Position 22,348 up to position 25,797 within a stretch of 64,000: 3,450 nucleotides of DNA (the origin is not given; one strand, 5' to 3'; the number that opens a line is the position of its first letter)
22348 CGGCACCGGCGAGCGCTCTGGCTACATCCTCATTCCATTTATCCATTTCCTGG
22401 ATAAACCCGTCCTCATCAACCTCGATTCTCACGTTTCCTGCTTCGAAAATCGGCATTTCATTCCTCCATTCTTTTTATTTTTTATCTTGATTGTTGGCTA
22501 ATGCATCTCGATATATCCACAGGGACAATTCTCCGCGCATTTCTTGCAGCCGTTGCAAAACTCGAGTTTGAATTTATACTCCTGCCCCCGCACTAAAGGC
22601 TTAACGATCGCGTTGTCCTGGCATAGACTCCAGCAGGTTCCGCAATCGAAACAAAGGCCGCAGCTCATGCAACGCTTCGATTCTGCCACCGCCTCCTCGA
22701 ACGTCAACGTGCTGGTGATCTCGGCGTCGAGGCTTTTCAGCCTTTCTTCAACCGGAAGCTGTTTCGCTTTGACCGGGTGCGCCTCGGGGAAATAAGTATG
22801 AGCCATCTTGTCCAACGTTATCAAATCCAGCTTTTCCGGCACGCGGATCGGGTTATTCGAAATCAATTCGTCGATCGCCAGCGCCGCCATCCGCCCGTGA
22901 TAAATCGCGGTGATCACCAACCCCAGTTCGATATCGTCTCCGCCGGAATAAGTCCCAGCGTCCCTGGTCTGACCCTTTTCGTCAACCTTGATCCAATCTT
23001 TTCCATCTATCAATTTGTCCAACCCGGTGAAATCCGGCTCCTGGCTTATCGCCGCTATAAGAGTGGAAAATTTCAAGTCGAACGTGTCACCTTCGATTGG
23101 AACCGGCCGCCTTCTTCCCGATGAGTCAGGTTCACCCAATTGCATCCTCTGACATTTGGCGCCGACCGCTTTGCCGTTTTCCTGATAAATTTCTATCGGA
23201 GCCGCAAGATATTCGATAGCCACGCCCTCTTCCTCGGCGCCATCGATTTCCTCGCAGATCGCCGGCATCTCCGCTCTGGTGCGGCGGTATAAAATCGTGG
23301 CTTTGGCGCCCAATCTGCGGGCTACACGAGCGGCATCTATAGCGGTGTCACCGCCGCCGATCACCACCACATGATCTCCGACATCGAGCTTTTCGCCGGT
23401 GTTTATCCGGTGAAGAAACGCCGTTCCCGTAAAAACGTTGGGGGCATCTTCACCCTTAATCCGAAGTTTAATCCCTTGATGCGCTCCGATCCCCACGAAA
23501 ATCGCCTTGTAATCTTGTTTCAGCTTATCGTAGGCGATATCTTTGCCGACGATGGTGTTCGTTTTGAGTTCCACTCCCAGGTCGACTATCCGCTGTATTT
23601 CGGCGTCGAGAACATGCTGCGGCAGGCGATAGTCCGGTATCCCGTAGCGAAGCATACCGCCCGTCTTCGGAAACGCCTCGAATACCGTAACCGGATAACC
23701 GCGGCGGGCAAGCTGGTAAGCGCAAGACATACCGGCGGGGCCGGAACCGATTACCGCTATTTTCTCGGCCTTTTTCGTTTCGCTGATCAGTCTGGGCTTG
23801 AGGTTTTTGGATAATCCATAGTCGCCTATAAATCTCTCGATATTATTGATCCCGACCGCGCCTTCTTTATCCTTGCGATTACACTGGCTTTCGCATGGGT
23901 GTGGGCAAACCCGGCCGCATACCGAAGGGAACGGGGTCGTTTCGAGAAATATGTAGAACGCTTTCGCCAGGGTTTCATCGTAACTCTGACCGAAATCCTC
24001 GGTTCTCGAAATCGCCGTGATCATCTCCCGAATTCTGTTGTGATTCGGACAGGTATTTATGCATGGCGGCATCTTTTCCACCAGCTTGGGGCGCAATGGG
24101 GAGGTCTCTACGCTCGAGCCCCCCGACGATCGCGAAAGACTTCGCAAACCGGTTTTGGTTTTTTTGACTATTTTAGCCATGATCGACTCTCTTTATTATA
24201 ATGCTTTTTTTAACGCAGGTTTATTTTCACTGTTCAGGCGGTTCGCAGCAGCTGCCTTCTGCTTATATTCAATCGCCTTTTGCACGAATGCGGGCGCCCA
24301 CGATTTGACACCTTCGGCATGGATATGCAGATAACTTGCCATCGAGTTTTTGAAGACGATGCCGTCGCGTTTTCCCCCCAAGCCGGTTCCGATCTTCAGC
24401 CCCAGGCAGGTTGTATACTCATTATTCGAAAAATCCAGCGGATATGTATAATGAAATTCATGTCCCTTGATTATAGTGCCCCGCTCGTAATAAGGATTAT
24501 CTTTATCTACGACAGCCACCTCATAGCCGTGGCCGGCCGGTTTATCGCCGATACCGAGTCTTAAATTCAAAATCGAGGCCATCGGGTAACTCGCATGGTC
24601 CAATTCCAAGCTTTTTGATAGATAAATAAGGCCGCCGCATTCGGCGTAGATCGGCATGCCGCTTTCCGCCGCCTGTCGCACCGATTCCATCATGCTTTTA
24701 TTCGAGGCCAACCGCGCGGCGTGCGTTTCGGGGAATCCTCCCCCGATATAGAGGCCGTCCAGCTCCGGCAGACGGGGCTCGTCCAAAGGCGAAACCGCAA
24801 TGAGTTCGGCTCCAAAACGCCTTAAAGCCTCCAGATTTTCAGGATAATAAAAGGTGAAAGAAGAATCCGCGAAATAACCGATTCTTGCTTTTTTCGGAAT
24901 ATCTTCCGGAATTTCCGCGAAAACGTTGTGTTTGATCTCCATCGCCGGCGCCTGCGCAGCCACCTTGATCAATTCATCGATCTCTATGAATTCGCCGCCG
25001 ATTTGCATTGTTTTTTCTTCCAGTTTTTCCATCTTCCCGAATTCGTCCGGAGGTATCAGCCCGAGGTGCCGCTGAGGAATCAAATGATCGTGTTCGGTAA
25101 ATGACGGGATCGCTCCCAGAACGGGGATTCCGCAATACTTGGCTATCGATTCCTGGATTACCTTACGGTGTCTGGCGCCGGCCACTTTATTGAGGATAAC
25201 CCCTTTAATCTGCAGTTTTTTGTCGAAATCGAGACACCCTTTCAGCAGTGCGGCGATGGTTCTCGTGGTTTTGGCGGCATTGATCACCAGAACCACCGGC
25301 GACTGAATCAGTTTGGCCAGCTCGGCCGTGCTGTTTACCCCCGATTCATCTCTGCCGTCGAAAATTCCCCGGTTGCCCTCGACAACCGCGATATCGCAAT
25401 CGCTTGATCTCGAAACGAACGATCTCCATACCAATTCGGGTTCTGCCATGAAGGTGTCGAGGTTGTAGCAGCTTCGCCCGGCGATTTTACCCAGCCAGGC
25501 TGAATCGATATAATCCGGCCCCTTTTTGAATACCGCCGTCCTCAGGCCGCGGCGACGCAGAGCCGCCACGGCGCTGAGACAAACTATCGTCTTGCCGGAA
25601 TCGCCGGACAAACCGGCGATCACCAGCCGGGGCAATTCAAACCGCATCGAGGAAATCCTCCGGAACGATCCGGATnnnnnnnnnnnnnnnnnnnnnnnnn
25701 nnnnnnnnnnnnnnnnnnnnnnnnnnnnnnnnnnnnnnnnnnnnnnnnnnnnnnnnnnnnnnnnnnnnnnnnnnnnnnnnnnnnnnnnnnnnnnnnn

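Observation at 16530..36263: Near-complete dissimilatory sulfate-reduction pathway in a single roughly 20-kb island: sat-aprBA divergent from qmoAB, which reads straight into dsrABDN-L-C-T-MKJOP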

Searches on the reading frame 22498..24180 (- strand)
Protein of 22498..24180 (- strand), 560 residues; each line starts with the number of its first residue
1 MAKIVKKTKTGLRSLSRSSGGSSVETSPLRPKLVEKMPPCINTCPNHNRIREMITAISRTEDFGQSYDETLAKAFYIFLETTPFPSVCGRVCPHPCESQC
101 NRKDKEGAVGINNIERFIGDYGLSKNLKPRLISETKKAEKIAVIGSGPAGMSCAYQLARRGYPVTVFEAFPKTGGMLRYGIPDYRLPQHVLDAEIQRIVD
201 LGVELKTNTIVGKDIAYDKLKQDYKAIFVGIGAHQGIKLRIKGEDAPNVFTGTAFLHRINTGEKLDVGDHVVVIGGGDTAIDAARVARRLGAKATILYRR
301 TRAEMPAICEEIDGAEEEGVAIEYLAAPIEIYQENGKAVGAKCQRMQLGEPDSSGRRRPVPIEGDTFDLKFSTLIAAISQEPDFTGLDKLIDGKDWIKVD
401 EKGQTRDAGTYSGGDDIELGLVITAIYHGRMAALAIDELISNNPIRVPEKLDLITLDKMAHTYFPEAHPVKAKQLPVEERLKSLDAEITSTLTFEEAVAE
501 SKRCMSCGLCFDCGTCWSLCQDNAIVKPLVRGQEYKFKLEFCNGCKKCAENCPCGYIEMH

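Call 3: search_protein_families(library=ncbifam, proteins=[window:22498-24180:-])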
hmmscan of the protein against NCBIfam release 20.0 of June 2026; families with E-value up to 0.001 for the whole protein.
window:22498-24180:- (560 aa): 78 families (the best 25 are shown)
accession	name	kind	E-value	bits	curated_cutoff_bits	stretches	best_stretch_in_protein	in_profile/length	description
NF009410.0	PRK12771.1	subfamily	1e-172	575.7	516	1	25-559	35-562/566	NAD(P)-binding protein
NF009454.0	PRK12814.1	equivalog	8.7e-114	381.2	916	1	37-516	101-580/657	putative NADPH-dependent glutamate synthase small subunit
NF009414.0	PRK12778.1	equivalog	6.5e-113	378.5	1103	1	36-442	335-751/752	bifunctional dihydroorotate dehydrogenase B NAD binding subunit/NADPH-dependent glutamate synthase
TIGR01316.1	gltA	equivalog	3.5e-100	335.9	471.75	1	37-439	35-448/449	NADPH-dependent glutamate synthase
TIGR03315.1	Se_ygfK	equivalog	8.1e-86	288.4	835.3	1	37-553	444-934/1012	putative selenate reductase subunit YgfK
TIGR01318.1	gltD_gamma_fam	subfamily_domain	3.8e-85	286.2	482.95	1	38-436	48-461/467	glutamate synthase, small subunit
NF010590.0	PRK13984.1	equivalog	4.6e-85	286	946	1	40-442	198-608/611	putative oxidoreductase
NF009413.0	PRK12775.1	equivalog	3.3e-83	280.1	1895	1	38-443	339-757/1006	putative trifunctional 2-polyprenylphenol hydroxylase/glutamate synthase subunit beta/ferritin domain-containing protein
NF009408.0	PRK12769.1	equivalog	6e-81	272.5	1003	1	40-441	236-652/659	formate-dependent uric acid utilization protein AegA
NF009415.0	PRK12779.1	equivalog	1.4e-71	241.6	1519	1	44-446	214-632/944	putative bifunctional glutamate synthase subunit beta/2-polyprenylphenol hydroxylase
NF009451.0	PRK12809.1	equivalog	1.1e-70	238.6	1154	1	40-436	219-630/639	formate-dependent uric acid utilization protein YgfT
NF009409.0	PRK12770.1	subfamily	3.4e-59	200.7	343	1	134-442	14-352/360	putative glutamate synthase subunit beta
TIGR01317.1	GOGAT_sm_gam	subfamily_domain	7.2e-56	190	447.7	1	68-439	73-477/485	glutamate synthase small subunit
NF045663.1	diclust_near_Sec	equivalog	5.7e-45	153.7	530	1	35-302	15-265/759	pyridine nucleotide-disulfide oxidoreductase/dicluster-binding protein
NF045599.1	bili_reduct_long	exception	1e-16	60.4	750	1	130-297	373-533/641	bilirubin reductase, long form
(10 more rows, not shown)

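Call 6: search_protein_families(library=pfam, proteins=[window:22498-24180:-])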
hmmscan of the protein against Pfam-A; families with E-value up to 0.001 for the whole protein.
window:22498-24180:- (560 aa): 17 families
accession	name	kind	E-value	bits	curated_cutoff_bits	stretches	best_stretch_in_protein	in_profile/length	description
PF07992.20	Pyr_redox_2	-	1.3e-27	97.4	26.1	1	140-429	2-291/291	Pyridine nucleotide-disulphide oxidoreductase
PF14691.11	Fer4_20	-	1.5e-16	60.6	25.8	1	37-125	29-111/113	Dihydroprymidine dehydrogenase domain II, 4Fe-4S cluster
PF00070.33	Pyr_redox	-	1.8e-13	51.2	22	2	270-334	1-69/82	Pyridine nucleotide-disulphide oxidoreductase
PF13450.12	NAD_binding_8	-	3.1e-10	40.6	21.9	1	143-179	1-37/68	NAD(P)-binding Rossmann-like domain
PF01266.30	DAO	-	7.8e-09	35.9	27.9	1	140-175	1-44/353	FAD dependent oxidoreductase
PF13738.12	Pyr_redox_3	-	8.4e-09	35.5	30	1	238-303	140-199/305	Pyridine nucleotide-disulphide oxidoreductase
PF12831.13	FAD_oxidored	-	1.5e-08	34.8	27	1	141-180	2-41/416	FAD dependent oxidoreductase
PF00890.30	FAD_binding_2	-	4.7e-07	29.8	20.4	1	141-177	2-38/414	FAD binding domain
PF03486.20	HI0933_like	-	7.4e-07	29.3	50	1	140-175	2-37/244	HI0933-like protein Rossmann domain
PF01134.28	GIDA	-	1.9e-06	27.6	22.1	0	140-167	1-28/391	Glucose inhibited division protein A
PF01262.27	AlaDh_PNT_C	-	4.4e-06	26.7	23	0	270-302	30-62/214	Alanine dehydrogenase/PNT, C-terminal domain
PF00291.31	PALP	-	8.4e-06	25.8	35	0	134-167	52-84/295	Pyridoxal-phosphate dependent enzyme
PF01946.23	Thi4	-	3.1e-05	23.8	26.2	1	140-176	19-56/235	Thi4 family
PF12838.12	Fer4_7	-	0.00012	22.9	27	1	510-555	2-51/52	4Fe-4S dicluster domain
PF01593.30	Amino_oxidase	-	0.00012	21.9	19.8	1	149-175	2-28/443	Flavin containing amine oxidoreductase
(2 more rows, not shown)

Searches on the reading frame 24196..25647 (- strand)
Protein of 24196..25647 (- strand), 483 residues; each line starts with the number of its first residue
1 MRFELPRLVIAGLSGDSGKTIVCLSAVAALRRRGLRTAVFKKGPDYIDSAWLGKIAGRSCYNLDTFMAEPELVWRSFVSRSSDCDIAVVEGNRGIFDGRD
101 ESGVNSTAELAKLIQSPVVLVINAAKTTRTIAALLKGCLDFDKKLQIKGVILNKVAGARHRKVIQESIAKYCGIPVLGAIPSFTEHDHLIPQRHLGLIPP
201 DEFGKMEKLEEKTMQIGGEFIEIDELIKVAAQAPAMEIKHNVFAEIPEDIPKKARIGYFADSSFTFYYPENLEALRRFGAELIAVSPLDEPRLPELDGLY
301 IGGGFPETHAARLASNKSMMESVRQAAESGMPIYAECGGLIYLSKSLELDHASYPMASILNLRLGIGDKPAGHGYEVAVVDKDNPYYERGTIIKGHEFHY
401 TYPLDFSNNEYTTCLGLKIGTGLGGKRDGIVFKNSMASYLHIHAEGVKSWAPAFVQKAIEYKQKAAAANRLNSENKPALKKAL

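Call 3: search_protein_families(library=ncbifam, proteins=[window:24196-25647:-])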
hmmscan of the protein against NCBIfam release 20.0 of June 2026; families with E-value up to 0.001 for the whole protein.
window:24196-25647:- (483 aa): 10 families
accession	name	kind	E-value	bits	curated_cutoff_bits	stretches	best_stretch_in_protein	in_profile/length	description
NF002204.1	PRK01077.1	equivalog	7.5e-125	417.1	254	1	6-443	2-419/420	cobyrinic acid a,c-diamide synthase CobB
NF033195.1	F430_CfbB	exception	2.9e-118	395.6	560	1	7-455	1-450/451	Ni-sirohydrochlorin a,c-diamide synthase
TIGR00379.1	cobB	subfamily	8e-118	394.2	261.4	1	7-459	1-448/449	cobyrinic/hydrogenobyrinic acid a,c-diamide synthase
NF053748.1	bifunc_CobBC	exception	4.9e-102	342.7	950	1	5-478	1-463/797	bifunctional hydrogenobyrinic acid a,c-diamide synthase/histidinol phosphate aminotransferase CobBC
NF010471.0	PRK13896.1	equivalog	5e-70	236.7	693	1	8-446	4-423/433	cobyrinic acid a,c-diamide synthase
TIGR03800.1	PLP_synth_Pdx2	equivalog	6.7e-09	35.9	105.55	1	270-348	13-88/184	pyridoxal 5'-phosphate synthase glutaminase subunit PdxT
NF004921.0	PRK06278.1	equivalog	2e-08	33.6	354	1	7-231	241-459/482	cobyrinic acid a,c-diamide synthase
TIGR00313.1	cobQ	equivalog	1.9e-07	30.3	309.9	1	74-182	113-223/477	cobyric acid synthase CobQ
NF001989.1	PRK00784.1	equivalog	1.6e-06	27.1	273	0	73-185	113-227/480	cobyric acid synthase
NF004167.0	PRK05632.1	equivalog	5.6e-05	21.9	418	0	75-166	94-186/708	phosphate acetyltransferase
